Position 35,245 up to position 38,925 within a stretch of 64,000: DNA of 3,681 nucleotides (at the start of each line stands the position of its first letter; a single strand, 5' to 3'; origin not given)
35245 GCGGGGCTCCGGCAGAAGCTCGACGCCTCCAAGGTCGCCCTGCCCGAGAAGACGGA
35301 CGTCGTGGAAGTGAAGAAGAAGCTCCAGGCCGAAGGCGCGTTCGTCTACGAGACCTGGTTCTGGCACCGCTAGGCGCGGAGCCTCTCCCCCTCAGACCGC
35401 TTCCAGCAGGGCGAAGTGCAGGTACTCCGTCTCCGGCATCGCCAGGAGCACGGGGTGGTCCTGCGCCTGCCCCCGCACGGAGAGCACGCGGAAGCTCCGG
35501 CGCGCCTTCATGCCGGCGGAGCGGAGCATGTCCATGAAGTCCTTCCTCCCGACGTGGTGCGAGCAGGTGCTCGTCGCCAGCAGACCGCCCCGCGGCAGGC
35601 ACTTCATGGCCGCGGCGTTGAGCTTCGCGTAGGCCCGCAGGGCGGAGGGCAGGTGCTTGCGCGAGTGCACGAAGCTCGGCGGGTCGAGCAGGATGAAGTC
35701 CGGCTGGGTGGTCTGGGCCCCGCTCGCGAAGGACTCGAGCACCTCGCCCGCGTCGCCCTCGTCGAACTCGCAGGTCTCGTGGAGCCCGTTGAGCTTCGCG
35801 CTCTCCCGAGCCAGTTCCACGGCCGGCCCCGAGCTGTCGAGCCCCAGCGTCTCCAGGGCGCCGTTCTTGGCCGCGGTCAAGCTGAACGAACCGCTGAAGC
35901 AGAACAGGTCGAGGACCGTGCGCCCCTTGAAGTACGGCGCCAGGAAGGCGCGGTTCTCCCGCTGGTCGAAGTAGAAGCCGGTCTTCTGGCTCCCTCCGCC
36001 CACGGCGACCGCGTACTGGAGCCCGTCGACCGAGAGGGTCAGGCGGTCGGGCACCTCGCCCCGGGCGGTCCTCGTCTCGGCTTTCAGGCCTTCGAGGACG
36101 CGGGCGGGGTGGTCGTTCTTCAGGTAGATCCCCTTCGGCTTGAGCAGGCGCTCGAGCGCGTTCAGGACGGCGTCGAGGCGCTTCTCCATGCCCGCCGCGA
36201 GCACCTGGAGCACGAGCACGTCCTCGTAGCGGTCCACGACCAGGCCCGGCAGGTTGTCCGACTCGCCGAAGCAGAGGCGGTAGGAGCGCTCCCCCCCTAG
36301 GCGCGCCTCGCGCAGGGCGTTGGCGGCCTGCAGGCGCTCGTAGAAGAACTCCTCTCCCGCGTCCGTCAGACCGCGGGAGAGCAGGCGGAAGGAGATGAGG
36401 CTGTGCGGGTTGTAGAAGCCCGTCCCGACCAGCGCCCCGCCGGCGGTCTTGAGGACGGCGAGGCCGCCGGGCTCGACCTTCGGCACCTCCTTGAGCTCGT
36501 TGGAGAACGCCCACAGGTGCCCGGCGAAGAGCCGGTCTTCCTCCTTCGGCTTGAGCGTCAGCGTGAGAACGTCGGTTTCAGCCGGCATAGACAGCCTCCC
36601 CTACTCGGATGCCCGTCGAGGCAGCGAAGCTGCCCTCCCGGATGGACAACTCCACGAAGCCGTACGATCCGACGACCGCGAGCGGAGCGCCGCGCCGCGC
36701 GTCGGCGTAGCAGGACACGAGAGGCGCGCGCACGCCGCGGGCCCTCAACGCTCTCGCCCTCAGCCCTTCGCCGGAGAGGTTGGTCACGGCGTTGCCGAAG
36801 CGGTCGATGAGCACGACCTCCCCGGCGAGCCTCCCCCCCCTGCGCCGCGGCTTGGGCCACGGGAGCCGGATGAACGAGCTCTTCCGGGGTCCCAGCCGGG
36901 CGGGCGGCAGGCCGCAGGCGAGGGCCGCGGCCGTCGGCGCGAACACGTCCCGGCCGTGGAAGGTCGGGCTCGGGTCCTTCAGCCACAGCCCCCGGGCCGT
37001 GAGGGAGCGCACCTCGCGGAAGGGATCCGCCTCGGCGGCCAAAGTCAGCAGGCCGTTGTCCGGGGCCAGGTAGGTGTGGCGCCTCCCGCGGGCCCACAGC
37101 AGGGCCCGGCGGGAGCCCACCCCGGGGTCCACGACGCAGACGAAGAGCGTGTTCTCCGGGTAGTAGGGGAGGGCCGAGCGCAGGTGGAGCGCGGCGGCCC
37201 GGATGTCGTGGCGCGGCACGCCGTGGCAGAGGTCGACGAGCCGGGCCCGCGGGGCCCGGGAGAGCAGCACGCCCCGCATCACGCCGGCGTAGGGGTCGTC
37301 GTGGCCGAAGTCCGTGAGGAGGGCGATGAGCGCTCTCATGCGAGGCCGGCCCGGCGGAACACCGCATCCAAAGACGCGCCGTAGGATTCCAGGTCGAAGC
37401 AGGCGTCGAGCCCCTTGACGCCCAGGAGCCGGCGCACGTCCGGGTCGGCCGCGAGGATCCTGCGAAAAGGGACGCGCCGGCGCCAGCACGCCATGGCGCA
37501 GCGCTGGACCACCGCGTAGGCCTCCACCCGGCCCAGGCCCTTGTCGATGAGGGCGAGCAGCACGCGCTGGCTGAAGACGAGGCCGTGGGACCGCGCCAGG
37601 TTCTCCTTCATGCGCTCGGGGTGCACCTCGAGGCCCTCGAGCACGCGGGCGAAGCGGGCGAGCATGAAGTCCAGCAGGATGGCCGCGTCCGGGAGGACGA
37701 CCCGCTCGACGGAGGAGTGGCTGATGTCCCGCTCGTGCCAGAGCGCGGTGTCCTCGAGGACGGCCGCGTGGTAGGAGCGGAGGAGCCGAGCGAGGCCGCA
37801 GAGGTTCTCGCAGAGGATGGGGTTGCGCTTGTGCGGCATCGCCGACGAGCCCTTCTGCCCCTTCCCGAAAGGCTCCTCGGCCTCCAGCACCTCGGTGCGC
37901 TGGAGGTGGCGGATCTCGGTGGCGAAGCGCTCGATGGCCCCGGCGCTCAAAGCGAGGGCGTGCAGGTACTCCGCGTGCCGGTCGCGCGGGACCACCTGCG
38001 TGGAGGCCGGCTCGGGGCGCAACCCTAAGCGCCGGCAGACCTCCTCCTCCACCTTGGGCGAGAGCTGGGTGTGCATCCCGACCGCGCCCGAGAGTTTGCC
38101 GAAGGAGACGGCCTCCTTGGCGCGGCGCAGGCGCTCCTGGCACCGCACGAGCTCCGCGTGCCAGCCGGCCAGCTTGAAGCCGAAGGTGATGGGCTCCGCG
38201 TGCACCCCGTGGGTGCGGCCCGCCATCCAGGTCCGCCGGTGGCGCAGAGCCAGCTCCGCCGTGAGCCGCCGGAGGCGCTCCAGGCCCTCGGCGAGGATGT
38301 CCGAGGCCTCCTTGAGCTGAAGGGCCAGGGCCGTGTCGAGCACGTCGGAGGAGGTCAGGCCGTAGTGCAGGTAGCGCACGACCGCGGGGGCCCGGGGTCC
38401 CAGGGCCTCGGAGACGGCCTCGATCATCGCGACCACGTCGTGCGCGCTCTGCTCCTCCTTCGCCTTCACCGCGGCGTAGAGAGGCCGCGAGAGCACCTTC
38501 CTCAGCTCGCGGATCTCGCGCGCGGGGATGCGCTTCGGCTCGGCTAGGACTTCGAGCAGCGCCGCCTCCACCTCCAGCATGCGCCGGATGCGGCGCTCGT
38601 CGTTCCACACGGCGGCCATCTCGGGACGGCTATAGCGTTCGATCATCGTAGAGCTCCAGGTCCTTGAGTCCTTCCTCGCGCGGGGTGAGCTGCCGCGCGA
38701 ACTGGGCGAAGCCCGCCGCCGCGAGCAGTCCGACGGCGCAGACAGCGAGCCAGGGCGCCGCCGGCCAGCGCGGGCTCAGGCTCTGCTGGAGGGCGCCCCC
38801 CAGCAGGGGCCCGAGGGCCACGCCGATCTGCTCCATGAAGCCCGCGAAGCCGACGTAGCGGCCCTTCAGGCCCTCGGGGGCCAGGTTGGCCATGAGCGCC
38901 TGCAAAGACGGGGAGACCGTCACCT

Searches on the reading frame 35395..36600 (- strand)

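Call 27: search_protein_families(library=pfam, proteins=[window:35395-36600:-], max_evalue=0.00001)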
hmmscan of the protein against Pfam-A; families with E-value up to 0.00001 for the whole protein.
window:35395-36600:- (402 aa): 6 families
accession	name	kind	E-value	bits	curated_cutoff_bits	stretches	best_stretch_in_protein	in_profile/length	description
PF17785.7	PUA_3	-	3.5e-18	65.6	22.6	1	14-76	1-64/64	PUA-like domain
PF10672.15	Methyltrans_SAM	-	3.3e-14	53.3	27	1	118-344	15-237/286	S-adenosylmethionine-dependent methyltransferase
PF13847.12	Methyltransf_31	-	1.6e-10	41.3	27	1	225-306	3-81/145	Methyltransferase domain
PF13649.12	Methyltransf_25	-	4e-07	31.1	27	0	229-287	1-58/97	Methyltransferase domain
PF03602.21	Cons_hypoth95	-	1.5e-06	28.4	24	1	220-309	36-123/182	Conserved hypothetical protein 95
PF05175.20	MTS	-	6.6e-06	26.3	23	0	225-348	31-143/170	Methyltransferase small domain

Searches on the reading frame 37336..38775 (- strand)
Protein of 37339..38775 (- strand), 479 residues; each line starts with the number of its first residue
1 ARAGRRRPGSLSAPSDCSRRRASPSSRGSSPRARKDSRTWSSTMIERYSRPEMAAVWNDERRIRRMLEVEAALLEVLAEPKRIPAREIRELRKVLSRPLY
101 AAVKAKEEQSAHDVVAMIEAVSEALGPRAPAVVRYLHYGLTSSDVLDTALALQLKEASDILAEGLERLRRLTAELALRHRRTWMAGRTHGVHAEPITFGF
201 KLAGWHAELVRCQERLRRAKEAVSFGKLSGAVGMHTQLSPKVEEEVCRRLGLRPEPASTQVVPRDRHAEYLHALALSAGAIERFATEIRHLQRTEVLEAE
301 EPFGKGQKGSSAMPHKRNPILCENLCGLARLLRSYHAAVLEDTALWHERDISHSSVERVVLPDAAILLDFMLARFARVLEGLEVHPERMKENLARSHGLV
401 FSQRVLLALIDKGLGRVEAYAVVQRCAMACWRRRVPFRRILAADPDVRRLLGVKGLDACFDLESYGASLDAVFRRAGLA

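Call 27: search_protein_families(library=pfam, proteins=[window:37339-38775:-], max_evalue=0.00001)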
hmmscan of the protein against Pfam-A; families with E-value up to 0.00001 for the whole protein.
window:37339-38775:- (479 aa): 2 families
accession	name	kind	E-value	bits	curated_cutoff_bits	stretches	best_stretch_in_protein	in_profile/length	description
PF00206.25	Lyase_1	-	1.6e-52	179.3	27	1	50-329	7-307/312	Lyase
PF10397.14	ADSL_C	-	1.9e-22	79.8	32.7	1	398-475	1-78/79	Adenylosuccinate lyase C-terminus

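Call 54: find_homologous_proteins(query=window:37336-38646:-, max_evalue=1e-30)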
Query window:37336-38646:- (436 aa): 8000 proteins with E <= 1e-30 among 8000 candidates; the best 120 are listed.
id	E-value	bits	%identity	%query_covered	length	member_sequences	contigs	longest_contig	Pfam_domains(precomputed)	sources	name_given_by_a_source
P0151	1.9e-280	948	100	100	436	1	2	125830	PF10397.15,PF00206.26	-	-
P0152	5.3e-218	742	78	100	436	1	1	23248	PF10397.15,PF00206.26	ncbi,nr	ncbi:MAG: adenylosuccinate lyase [Elusimicrobia bacterium]|nr:adenylosuccinate lyase [Elusimicrobiot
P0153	9.9e-195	665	71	100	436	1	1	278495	PF10397.15,PF00206.26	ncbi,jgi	ncbi:MAG: adenylosuccinate lyase [Elusimicrobiota bacterium]|jgi:adenylosuccinate lyase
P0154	9.6e-192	656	72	97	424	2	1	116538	PF10397.15,PF00206.26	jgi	-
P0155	4.6e-191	653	71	100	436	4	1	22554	PF10397.15,PF00206.26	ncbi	-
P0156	8.1e-186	636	69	100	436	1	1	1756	PF10397.15,PF00206.26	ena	-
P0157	7.1e-185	633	69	100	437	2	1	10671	PF10397.15,PF00206.26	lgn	-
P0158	1.2e-183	629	66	100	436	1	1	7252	PF10397.15,PF00206.26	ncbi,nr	ncbi:MAG: adenylosuccinate lyase [Elusimicrobia bacterium]|nr:adenylosuccinate lyase [Elusimicrobiot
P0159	4.6e-181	620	65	100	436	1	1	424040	PF10397.15,PF00206.26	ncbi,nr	ncbi:MAG: adenylosuccinate lyase [Elusimicrobia bacterium]|nr:adenylosuccinate lyase [Elusimicrobiot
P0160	7.8e-180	616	68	100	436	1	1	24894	PF10397.15,PF00206.26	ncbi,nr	ncbi:MAG: adenylosuccinate lyase [Elusimicrobia bacterium]|nr:adenylosuccinate lyase [Elusimicrobiot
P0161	1.6e-179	615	66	100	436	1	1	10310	PF10397.15,PF00206.26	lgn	-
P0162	1.9e-179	615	66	100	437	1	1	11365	PF10397.15,PF00206.26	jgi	-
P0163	2.3e-178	611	64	99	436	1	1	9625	PF10397.15,PF00206.26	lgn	-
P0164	5.6e-178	610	66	100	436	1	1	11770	PF10397.15,PF00206.26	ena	-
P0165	8.8e-178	610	66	100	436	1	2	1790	PF10397.15,PF00206.26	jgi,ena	-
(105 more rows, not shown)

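Call 55: find_encoding_contigs(protein=P0151, flank=10000, max_places=6)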
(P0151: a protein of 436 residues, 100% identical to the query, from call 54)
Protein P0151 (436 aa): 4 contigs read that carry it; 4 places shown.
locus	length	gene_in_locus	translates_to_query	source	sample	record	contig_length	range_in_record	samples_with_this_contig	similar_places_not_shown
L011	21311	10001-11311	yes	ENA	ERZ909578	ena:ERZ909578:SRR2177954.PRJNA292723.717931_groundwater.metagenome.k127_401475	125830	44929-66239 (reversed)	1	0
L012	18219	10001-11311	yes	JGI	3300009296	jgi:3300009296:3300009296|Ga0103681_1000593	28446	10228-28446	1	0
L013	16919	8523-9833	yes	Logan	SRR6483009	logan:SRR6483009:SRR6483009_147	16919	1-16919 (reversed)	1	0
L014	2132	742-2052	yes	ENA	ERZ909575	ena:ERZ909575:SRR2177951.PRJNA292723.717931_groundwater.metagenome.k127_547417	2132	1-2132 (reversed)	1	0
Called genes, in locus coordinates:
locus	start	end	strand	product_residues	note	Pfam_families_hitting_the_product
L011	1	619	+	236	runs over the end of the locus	PF13398:Peptidase_M50B (weak)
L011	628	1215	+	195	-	-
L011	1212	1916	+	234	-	-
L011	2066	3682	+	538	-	PF00069:Pkinase, PF07714:PK_Tyr_Ser-Thr, PF03109:ABC1 (faint)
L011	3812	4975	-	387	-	PF00266:Aminotran_5, PF00155:Aminotran_1_2 (faint), PF01041:DegT_DnrJ_EryC1 (weak)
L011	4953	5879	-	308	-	-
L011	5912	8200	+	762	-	PF05170:AsmA, PF05359:DUF748, PF13116:YhdP (faint)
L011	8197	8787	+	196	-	PF00156:Pribosyltran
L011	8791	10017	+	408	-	PF07690:MFS_1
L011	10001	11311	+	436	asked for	PF00206:Lyase_1, PF10397:ADSL_C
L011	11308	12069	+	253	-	PF01887:SAM_HAT_N, PF20257:SAM_HAT_C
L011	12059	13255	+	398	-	PF17785:PUA_3, PF13649:Methyltransf_25 (faint), PF10672:Methyltrans_SAM, PF03602:Cons_hypoth95 (weak), PF06325:PrmA (faint), PF05175:MTS (weak), PF13847:Methyltransf_31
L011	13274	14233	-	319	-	PF14326:DUF4384 (weak)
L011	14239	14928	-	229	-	PF21842:DUF6901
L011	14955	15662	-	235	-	PF00072:Response_reg, PF00486:Trans_reg_C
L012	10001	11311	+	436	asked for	PF00206:Lyase_1, PF10397:ADSL_C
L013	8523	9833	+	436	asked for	PF00206:Lyase_1, PF10397:ADSL_C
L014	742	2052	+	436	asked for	PF00206:Lyase_1, PF10397:ADSL_C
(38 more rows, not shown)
